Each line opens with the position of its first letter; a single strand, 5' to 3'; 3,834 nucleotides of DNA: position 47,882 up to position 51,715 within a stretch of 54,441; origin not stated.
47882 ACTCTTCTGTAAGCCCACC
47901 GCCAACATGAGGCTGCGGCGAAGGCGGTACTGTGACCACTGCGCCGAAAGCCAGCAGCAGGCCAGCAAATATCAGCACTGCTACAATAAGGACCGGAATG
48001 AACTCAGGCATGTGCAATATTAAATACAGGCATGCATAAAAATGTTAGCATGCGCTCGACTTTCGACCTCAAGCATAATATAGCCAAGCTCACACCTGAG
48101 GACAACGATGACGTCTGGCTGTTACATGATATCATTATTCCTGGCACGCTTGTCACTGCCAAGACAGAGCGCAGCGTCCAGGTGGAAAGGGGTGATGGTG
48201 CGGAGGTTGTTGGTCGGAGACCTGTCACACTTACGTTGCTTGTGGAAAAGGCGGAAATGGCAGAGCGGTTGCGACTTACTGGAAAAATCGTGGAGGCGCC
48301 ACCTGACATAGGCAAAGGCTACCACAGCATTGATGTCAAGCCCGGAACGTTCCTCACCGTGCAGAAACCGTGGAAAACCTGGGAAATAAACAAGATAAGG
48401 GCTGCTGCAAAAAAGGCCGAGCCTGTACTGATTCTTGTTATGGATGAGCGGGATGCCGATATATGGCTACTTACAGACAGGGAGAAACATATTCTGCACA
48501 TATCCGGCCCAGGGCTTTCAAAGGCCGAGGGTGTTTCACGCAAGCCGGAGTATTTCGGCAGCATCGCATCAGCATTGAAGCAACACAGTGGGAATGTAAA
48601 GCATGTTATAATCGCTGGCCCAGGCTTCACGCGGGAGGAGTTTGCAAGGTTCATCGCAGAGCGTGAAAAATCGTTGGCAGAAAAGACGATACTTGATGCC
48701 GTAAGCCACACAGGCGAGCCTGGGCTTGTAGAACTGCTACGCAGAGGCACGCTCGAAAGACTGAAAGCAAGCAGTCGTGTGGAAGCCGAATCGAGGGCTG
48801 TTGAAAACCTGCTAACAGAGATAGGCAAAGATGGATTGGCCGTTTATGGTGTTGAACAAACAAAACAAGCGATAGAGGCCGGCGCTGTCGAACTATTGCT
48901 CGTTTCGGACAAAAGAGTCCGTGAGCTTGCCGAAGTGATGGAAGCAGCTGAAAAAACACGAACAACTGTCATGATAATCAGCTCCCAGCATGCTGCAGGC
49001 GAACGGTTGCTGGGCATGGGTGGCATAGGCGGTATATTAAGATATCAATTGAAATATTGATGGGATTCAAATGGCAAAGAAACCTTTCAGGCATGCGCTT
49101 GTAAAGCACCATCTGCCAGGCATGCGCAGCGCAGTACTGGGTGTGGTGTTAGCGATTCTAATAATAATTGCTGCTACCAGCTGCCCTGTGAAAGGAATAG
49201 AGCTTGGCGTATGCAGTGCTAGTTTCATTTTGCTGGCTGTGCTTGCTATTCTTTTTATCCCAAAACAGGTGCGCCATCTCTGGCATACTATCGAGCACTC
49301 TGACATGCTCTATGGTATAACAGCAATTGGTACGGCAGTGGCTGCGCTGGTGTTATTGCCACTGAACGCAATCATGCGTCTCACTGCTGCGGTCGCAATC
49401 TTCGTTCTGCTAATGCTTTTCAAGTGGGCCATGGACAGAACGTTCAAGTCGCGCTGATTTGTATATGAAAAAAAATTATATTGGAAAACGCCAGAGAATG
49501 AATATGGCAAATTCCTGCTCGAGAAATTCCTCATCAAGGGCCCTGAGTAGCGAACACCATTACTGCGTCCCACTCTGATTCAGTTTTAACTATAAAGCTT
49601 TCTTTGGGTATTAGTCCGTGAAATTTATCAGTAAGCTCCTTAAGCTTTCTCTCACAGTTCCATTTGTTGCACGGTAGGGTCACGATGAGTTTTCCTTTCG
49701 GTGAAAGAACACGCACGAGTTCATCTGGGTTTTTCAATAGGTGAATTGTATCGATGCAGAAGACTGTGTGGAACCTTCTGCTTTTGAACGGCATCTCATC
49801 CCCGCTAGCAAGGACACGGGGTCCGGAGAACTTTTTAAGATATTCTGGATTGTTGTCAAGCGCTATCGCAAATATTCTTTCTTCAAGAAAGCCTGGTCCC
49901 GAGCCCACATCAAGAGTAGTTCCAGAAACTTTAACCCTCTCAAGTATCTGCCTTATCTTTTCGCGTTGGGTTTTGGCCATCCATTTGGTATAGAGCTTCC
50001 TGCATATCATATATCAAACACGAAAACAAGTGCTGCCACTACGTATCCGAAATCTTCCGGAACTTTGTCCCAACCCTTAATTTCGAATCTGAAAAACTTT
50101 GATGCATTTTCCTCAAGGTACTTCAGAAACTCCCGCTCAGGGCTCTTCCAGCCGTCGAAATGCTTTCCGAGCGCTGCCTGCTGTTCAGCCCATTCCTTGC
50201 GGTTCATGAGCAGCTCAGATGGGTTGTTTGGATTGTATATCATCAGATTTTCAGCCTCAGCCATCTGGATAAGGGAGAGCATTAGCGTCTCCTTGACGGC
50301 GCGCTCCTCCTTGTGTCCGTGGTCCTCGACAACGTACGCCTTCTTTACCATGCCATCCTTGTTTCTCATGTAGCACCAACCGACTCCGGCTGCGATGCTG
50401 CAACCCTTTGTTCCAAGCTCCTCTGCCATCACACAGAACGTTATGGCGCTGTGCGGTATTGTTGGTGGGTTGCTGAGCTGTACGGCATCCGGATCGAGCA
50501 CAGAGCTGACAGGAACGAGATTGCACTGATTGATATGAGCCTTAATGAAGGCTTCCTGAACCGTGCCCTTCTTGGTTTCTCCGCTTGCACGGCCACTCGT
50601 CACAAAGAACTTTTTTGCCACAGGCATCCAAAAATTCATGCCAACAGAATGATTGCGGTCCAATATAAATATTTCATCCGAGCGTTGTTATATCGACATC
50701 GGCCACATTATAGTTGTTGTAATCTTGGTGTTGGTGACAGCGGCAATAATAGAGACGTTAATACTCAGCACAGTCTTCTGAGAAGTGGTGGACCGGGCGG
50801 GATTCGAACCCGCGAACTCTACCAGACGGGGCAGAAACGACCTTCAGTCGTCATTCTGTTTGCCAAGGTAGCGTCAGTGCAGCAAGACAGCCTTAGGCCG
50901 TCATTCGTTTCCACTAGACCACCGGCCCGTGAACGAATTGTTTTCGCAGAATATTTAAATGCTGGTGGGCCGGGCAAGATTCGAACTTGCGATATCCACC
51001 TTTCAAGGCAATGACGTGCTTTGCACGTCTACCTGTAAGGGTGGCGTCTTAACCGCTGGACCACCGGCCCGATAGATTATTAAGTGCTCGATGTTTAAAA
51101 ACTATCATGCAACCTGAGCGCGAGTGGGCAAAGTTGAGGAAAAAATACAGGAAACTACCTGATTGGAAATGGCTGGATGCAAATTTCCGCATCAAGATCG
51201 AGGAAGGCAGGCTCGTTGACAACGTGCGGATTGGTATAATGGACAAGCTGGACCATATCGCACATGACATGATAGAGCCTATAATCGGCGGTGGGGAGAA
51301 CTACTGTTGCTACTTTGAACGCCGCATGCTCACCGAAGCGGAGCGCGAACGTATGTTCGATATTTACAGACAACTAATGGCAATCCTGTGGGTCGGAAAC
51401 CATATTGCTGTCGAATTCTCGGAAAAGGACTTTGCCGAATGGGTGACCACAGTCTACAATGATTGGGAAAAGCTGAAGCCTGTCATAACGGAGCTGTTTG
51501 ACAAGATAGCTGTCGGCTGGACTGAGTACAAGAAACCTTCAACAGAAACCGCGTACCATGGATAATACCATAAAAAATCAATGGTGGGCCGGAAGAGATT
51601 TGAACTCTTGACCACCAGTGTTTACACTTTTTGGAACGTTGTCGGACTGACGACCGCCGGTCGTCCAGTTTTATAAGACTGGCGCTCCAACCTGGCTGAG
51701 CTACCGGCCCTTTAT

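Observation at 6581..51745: A recurrent GAC(G/A)NCC-loop-GGNCGUC hairpin module confined to RNA genes, introns and leaders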

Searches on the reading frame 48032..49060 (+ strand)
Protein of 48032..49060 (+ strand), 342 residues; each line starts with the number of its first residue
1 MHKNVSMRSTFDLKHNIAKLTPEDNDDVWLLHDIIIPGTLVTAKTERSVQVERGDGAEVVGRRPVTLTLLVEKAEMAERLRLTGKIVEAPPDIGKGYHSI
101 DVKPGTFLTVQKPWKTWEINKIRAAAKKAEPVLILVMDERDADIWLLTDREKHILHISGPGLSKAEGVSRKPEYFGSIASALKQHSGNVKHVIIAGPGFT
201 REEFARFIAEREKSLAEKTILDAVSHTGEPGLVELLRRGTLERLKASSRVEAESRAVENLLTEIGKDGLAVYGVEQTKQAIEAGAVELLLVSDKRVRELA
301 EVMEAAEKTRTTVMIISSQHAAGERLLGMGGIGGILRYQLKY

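Call 20: find_related_loci(query=window:48032-49060:+, collection=genome_contigs, flank=10000)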
Query window:48032-49060:+ (342 aa) in genome_contigs; peptide patterns used: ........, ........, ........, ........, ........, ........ (x = any residue, [..] = any of these).
251 stretches matched a pattern; 2 encode a relative of the query (tblastn E <= 1e-3); 2 distinct loci.
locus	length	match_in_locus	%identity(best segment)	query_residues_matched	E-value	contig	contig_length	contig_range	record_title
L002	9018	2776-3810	33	12-342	3e-45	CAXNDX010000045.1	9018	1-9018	MAG: Candidatus Woesearchaeota archaeon isolate MaH-09apr19-256 genome assembly, contig: MaH-09apr19-C19371, whole genom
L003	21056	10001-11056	31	11-340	2e-41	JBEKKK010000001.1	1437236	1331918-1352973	MAG: Candidatus Bathyarchaeia archaeon isolate SPRUCE 345 SPRUCE_345_1, whole genome shotgun sequence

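Call 21: find_homologous_proteins(query=window:48032-49060:+, max_evalue=1e-20)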
Query window:48032-49060:+ (342 aa): 143 proteins with E <= 1e-20 among 8000 candidates; the best 120 are listed.
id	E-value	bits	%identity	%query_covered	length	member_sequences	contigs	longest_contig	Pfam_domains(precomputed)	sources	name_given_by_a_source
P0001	2.8e-211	719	99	98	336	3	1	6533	PF03465.21,PF03464.21,PF26356.1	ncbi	ncbi:MAG: mRNA surveillance protein pelota [Candidatus Aenigmatarchaeota archaeon]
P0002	6.2e-173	593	80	98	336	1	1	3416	PF03465.21,PF03464.21,PF26356.1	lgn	-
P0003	4.1e-171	587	78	98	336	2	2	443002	PF03465.21,PF03464.21,PF26356.1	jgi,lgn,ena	-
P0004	1.8e-165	568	74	98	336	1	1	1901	PF03465.21,PF03464.21,PF26356.1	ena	-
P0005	1.0e-160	552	72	98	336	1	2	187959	PF03465.21,PF03464.21,PF26356.1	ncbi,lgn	-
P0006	2.1e-158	545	71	98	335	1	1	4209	PF03465.21,PF03464.21,PF26356.1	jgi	jgi:protein pelota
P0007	2.7e-127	443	58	98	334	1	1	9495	PF03465.21,PF26356.1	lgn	-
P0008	6.4e-121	422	57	98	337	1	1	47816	PF03465.21,PF03464.21,PF26356.1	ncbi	-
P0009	1.4e-120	421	57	98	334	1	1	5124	PF03465.21,PF03464.21,PF26356.1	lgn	-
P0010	1.8e-117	410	56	98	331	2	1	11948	PF03465.21,PF03464.21,PF26356.1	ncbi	-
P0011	2.3e-116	407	57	98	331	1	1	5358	PF03465.21,PF03464.21,PF26356.1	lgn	-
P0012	2.5e-115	403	54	97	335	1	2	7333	PF03465.21,PF03464.21,PF26356.1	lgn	-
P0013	8.2e-115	402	53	98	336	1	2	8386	PF03465.21,PF26356.1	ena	-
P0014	1.9e-114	400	54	98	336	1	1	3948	PF03465.21,PF03464.21,PF26356.1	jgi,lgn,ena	-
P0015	4.1e-114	399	54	98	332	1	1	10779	PF03465.21,PF26356.1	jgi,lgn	jgi:protein pelota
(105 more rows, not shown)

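Call 23: find_encoding_contigs(protein=P0003, flank=10000, max_places=3)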
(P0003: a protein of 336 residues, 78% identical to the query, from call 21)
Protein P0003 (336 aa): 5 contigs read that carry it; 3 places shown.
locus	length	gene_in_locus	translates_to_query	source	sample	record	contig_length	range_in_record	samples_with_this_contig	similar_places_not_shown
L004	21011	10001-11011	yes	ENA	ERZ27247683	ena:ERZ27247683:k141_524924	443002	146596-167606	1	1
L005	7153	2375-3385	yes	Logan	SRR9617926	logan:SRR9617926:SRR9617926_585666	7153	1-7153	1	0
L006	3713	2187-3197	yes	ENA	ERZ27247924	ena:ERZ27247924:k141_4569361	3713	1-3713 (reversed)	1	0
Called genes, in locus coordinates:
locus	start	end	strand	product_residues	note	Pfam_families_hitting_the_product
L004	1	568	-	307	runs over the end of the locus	-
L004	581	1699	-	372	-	-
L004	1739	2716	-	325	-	-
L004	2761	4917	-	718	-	-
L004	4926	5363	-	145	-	-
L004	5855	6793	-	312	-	-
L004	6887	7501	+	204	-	-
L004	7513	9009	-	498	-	-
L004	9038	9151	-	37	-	-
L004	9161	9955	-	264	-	-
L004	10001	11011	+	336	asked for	PF26356:Pelota_N, PF03464:eRF1_2, PF03465:eRF1_3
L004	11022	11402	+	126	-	-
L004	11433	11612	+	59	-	-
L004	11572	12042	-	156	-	PF08241:Methyltransf_11 (weak)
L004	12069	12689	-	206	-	PF01862:PvlArgDC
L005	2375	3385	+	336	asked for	PF26356:Pelota_N, PF03464:eRF1_2, PF03465:eRF1_3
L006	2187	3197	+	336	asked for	PF26356:Pelota_N, PF03464:eRF1_2, PF03465:eRF1_3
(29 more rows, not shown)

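Call 24: find_encoding_contigs(protein=P0005, flank=10000, max_places=3)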
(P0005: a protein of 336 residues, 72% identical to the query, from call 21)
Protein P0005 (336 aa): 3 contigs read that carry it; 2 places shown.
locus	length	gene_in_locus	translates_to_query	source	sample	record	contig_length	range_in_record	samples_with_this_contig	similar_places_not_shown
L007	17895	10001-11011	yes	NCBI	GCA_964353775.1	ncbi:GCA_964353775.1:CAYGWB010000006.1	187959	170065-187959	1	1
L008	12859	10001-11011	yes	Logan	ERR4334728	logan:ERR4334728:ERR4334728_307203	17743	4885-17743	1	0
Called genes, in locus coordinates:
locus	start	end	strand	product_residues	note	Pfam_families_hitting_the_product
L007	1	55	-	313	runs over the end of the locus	-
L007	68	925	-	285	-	-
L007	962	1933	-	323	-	-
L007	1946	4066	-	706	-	-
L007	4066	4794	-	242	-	-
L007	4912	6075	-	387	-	-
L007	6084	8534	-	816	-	-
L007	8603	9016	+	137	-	-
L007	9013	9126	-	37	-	-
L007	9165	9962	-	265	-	-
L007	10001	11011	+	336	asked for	PF26356:Pelota_N, PF03464:eRF1_2 (weak), PF03465:eRF1_3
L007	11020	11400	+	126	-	-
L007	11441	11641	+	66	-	-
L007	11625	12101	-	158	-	PF08241:Methyltransf_11 (weak)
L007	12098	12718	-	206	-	PF01862:PvlArgDC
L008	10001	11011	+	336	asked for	PF26356:Pelota_N, PF03464:eRF1_2 (weak), PF03465:eRF1_3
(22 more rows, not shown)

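Call 38: find_encoding_contigs(protein=P0001, flank=10000, max_places=3)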
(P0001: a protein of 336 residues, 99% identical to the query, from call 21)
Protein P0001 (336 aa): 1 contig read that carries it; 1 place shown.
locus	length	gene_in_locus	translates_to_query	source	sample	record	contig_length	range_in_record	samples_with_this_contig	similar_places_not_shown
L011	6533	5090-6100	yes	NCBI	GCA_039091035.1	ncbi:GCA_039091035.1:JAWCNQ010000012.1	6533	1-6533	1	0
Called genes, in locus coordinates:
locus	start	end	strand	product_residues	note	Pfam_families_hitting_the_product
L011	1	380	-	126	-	?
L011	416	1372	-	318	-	-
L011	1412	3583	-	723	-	-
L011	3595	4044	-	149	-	-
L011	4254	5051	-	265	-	-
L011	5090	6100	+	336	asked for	PF26356:Pelota_N, PF03464:eRF1_2, PF03465:eRF1_3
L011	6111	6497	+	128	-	-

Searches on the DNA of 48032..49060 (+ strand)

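Call 25: search_rna_families(sources=[L004, L007], threshold=evalue, max_evalue=0.001)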
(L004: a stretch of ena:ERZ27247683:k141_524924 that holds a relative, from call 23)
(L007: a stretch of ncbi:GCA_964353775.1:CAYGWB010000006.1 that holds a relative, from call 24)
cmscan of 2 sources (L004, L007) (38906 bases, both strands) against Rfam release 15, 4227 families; matches with E-value up to 0.001: 8.
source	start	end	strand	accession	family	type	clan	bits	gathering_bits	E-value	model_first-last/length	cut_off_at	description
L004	14710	14782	-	RF00005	tRNA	Gene; tRNA;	CL00001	68.1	29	6.5e-13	1-71/71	no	tRNA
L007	13385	13457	-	RF00005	tRNA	Gene; tRNA;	CL00001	68.1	29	6.5e-13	1-71/71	no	tRNA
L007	12823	12894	-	RF00005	tRNA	Gene; tRNA;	CL00001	62.8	29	1.8e-11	1-71/71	no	tRNA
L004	15643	15743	-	RF00005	tRNA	Gene; tRNA;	CL00001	58.1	29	3.5e-10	1-71/71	no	tRNA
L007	14068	14169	-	RF00005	tRNA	Gene; tRNA;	CL00001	58.1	29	3.7e-10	1-71/71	no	tRNA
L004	14033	14106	-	RF00005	tRNA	Gene; tRNA;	CL00001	55.5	29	1.9e-09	1-71/71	no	tRNA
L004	14709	14782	+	RF04354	Plastid-ycf2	Cis-reg;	-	40.8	65.7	2.5e-05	1-75/75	no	Plastid-ycf2 5UTR RNA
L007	13384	13457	+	RF04354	Plastid-ycf2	Cis-reg;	-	40.8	65.7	2.5e-05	1-75/75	no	Plastid-ycf2 5UTR RNA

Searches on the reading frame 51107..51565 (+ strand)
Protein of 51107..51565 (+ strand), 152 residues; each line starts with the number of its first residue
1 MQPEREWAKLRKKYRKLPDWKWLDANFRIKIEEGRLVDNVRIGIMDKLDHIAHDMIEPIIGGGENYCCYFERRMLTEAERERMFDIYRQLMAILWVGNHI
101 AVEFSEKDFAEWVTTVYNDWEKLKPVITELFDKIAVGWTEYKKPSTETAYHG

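Call 59: find_encoding_contigs(protein=window:51107-51565:+, flank=10000, max_places=6)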
Protein window:51107-51565:+ (152 aa): 1 contig read that carries it; 1 place shown.
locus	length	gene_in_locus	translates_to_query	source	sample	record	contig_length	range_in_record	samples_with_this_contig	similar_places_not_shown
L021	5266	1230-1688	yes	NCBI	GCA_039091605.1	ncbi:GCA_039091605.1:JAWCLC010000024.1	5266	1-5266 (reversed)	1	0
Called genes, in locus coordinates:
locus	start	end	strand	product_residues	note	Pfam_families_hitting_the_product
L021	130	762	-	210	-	PF01862:PvlArgDC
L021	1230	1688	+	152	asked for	-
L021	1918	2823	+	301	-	PF26553:PDDEXK_19, PF01381:HTH_3 (weak)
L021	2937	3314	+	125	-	PF13291:ACT_4 (faint), PF19571:ACT_8, PF22629:ACT_AHAS_ss (weak), PF13840:ACT_7 (faint), PF01842:ACT (weak)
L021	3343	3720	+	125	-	PF01842:ACT (weak), PF13291:ACT_4 (weak), PF13840:ACT_7 (faint), PF19571:ACT_8, PF22629:ACT_AHAS_ss (weak), PF22468:ACT_9 (faint)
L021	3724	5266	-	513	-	?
